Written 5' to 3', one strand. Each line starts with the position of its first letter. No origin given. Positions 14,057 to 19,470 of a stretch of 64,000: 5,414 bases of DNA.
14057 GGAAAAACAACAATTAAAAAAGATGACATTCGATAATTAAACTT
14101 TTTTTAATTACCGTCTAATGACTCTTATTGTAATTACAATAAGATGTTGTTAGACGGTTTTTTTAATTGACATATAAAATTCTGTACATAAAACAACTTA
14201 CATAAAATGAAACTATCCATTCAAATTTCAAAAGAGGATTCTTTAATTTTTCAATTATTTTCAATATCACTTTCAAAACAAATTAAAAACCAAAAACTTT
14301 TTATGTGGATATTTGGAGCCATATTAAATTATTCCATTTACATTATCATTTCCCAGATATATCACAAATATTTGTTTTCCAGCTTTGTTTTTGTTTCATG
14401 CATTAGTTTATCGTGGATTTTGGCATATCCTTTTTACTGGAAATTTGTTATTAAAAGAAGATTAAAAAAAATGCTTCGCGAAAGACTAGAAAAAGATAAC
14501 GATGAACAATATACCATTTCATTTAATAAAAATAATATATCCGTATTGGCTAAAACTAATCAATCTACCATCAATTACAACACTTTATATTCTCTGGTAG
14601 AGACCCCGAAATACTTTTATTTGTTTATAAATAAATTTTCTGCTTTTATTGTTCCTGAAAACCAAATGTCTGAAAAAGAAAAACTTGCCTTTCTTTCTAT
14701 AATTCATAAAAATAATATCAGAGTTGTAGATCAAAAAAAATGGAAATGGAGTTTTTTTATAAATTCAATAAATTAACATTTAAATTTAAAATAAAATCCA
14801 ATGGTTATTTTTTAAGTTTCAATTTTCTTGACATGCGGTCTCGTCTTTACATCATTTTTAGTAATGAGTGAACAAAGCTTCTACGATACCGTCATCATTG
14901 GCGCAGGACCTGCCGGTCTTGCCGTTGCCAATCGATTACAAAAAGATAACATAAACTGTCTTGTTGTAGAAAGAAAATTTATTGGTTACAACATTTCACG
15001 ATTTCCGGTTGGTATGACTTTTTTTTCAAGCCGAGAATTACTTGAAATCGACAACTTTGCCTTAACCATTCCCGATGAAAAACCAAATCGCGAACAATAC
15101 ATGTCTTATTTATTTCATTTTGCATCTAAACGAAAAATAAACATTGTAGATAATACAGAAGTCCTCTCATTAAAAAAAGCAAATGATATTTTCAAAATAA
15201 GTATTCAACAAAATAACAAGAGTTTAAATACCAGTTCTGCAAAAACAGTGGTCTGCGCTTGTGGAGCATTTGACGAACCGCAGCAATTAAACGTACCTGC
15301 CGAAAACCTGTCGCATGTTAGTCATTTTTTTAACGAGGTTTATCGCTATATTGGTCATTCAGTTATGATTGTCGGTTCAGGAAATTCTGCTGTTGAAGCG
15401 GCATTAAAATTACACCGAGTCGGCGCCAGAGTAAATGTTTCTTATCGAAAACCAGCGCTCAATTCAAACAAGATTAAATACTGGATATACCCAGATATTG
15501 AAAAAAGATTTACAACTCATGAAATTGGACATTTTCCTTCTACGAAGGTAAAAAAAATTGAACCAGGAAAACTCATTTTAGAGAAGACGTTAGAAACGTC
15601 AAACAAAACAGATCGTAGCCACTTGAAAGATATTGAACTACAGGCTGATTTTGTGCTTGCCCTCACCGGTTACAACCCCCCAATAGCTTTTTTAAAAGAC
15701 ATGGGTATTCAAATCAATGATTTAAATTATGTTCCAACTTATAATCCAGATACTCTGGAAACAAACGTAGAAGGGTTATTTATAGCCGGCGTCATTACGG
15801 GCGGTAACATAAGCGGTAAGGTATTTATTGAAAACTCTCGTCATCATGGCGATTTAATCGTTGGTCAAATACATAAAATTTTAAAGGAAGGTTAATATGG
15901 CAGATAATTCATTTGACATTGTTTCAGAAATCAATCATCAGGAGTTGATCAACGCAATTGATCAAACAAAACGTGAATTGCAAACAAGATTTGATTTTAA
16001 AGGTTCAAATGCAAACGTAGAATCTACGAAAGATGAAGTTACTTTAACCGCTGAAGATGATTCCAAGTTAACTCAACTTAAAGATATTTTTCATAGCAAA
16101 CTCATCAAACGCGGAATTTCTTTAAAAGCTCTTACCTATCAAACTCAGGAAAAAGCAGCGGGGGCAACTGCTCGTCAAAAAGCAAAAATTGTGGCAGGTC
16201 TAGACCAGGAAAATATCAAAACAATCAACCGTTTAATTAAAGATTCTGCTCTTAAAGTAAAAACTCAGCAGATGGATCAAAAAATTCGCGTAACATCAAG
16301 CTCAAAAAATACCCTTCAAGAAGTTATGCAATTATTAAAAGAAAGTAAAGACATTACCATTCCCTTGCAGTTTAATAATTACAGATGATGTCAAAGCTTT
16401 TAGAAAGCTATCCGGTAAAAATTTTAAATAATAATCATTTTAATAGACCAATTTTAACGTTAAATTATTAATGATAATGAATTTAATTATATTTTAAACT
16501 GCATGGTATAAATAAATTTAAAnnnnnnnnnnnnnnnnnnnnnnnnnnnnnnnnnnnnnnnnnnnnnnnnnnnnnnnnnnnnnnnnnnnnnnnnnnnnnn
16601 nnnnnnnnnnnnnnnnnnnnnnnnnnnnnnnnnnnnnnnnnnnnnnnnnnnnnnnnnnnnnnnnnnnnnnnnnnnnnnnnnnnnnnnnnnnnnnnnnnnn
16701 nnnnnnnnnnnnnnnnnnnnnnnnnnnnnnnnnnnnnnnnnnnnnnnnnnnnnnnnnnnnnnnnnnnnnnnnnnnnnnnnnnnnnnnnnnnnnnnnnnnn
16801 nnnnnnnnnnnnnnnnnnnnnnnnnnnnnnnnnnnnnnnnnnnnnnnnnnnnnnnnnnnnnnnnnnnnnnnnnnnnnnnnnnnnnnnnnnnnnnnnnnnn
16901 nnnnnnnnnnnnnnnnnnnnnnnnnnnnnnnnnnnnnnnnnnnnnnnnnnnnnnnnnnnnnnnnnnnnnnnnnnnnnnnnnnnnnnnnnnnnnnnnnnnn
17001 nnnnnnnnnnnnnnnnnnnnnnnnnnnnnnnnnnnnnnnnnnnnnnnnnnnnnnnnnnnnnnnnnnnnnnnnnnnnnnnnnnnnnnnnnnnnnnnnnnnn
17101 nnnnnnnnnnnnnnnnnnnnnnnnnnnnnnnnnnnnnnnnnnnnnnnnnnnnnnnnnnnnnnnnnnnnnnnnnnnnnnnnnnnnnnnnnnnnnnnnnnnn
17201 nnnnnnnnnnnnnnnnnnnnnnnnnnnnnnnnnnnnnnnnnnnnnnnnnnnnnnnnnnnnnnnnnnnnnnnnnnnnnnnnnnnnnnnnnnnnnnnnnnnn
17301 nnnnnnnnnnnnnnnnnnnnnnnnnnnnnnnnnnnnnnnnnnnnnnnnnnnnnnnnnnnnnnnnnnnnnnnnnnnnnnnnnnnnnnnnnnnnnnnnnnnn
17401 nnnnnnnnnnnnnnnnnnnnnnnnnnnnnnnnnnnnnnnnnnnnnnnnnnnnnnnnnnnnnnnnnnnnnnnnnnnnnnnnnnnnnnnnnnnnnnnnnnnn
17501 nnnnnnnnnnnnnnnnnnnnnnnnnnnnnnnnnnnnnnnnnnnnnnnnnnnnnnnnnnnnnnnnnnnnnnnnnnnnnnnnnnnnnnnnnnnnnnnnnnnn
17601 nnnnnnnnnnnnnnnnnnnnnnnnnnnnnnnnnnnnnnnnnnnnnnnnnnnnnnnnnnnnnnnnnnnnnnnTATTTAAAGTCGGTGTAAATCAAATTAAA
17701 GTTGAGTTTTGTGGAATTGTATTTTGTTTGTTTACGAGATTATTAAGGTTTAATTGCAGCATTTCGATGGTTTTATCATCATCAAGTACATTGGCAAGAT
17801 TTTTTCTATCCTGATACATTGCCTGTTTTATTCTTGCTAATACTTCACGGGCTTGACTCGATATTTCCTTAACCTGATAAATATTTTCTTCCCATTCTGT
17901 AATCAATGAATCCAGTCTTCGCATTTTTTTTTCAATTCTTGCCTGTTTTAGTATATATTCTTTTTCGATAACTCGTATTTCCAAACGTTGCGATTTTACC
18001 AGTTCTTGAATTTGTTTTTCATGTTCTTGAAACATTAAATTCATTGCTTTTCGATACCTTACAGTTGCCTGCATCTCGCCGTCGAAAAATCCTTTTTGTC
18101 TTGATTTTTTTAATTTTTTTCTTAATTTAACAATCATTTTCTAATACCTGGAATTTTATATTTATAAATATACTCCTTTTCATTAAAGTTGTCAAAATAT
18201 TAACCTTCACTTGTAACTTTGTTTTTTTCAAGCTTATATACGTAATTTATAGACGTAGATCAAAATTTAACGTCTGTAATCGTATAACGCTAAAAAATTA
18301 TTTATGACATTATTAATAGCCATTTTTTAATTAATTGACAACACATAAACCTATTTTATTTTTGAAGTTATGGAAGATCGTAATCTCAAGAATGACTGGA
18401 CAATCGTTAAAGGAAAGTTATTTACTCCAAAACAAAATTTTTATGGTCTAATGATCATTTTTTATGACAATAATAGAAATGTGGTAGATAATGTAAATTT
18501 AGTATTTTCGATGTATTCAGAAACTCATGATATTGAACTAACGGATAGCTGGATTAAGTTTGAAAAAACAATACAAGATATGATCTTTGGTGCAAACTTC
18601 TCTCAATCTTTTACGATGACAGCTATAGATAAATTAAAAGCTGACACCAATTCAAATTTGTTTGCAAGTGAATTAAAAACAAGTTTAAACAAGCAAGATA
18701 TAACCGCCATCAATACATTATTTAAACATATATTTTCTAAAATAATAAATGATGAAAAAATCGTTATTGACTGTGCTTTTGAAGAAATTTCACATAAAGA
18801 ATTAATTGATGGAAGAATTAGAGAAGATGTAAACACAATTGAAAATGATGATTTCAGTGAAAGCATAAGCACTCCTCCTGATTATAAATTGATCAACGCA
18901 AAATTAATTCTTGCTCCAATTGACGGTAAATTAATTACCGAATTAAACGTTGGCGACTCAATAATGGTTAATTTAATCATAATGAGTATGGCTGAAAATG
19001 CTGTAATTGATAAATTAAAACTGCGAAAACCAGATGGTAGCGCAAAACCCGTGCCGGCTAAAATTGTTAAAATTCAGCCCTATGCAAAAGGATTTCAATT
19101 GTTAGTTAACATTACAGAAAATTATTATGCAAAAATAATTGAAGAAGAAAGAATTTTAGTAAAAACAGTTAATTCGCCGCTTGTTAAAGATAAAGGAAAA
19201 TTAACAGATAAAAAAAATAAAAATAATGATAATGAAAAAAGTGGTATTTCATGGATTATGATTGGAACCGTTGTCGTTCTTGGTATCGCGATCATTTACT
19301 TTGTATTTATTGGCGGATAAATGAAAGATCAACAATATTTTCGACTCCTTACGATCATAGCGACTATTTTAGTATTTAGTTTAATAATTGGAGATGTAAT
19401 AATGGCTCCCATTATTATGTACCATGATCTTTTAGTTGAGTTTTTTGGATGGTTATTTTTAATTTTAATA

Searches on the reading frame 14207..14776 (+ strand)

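Call 74: search_protein_families(library=pfam, proteins=[window:14207-14776:+], max_evalue=0.00001)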
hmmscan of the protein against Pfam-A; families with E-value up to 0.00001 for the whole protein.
window:14207-14776:+ (189 aa): 1 family
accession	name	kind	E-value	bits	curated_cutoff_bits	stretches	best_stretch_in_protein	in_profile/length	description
PF14317.12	YcxB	-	5.1e-10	39.4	23.3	1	106-165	1-60/61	YcxB-like protein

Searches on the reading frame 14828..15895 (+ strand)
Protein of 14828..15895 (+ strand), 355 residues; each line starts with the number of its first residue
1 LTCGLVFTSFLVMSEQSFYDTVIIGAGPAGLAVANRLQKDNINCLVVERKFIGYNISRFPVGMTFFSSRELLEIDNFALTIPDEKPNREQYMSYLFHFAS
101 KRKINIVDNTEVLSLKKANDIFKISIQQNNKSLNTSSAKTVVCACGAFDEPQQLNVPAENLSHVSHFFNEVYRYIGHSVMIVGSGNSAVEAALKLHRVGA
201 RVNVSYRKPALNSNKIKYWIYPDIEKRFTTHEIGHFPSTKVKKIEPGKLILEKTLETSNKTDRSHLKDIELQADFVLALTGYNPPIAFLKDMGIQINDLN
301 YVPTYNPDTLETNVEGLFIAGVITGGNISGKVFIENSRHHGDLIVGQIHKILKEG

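Call 74: search_protein_families(library=pfam, proteins=[window:14828-15895:+], max_evalue=0.00001)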
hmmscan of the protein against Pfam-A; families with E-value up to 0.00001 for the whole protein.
window:14828-15895:+ (355 aa): 11 families
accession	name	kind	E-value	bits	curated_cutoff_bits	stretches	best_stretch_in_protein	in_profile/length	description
PF13738.12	Pyr_redox_3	-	2.5e-63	214.6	30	1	22-321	1-305/305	Pyridine nucleotide-disulphide oxidoreductase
PF07992.20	Pyr_redox_2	-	1.4e-26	94.1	26.1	1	19-324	1-277/291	Pyridine nucleotide-disulphide oxidoreductase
PF13434.12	Lys_Orn_oxgnase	-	1.7e-11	44.3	21.3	1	83-205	89-217/339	L-lysine 6-monooxygenase/L-ornithine 5-monooxygenase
PF01266.30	DAO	-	2.6e-10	40.8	27.9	0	20-59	1-41/353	FAD dependent oxidoreductase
PF00070.33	Pyr_redox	-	3.5e-10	40.7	22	0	178-246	1-68/82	Pyridine nucleotide-disulphide oxidoreductase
PF00890.30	FAD_binding_2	-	1.6e-09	37.9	20.4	0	20-51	1-32/414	FAD binding domain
PF13450.12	NAD_binding_8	-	3.4e-07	30.9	21.9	0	23-57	1-36/68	NAD(P)-binding Rossmann-like domain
PF03486.20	HI0933_like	-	3.6e-07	30.3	50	0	20-50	2-32/244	HI0933-like protein Rossmann domain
PF01946.23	Thi4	-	4.8e-07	29.7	26.2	0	13-50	12-50/235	Thi4 family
PF01134.28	GIDA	-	5.3e-07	29.5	22.1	0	179-205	2-28/391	Glucose inhibited division protein A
PF01494.25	FAD_binding_3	-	3.3e-06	27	22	0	20-50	3-33/349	FAD binding domain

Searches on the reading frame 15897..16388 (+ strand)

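Call 74: search_protein_families(library=pfam, proteins=[window:15897-16388:+], max_evalue=0.00001)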
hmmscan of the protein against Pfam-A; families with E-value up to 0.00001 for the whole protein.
window:15897-16388:+ (163 aa): 1 family
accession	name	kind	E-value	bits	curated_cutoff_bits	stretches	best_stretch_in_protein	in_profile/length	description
PF04461.18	DUF520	-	1.1e-55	188.6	23.2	1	4-163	1-161/161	Protein of unknown function (DUF520)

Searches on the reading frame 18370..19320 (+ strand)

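Call 74: search_protein_families(library=pfam, proteins=[window:18370-19320:+], max_evalue=0.00001)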
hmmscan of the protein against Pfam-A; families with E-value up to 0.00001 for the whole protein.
window:18370-19320:+ (316 aa): 1 family
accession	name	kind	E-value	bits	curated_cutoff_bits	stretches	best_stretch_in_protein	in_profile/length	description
PF16240.10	DUF4899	-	8.2e-09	35.5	25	1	45-274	38-269/283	Domain of unknown function (DUF4899)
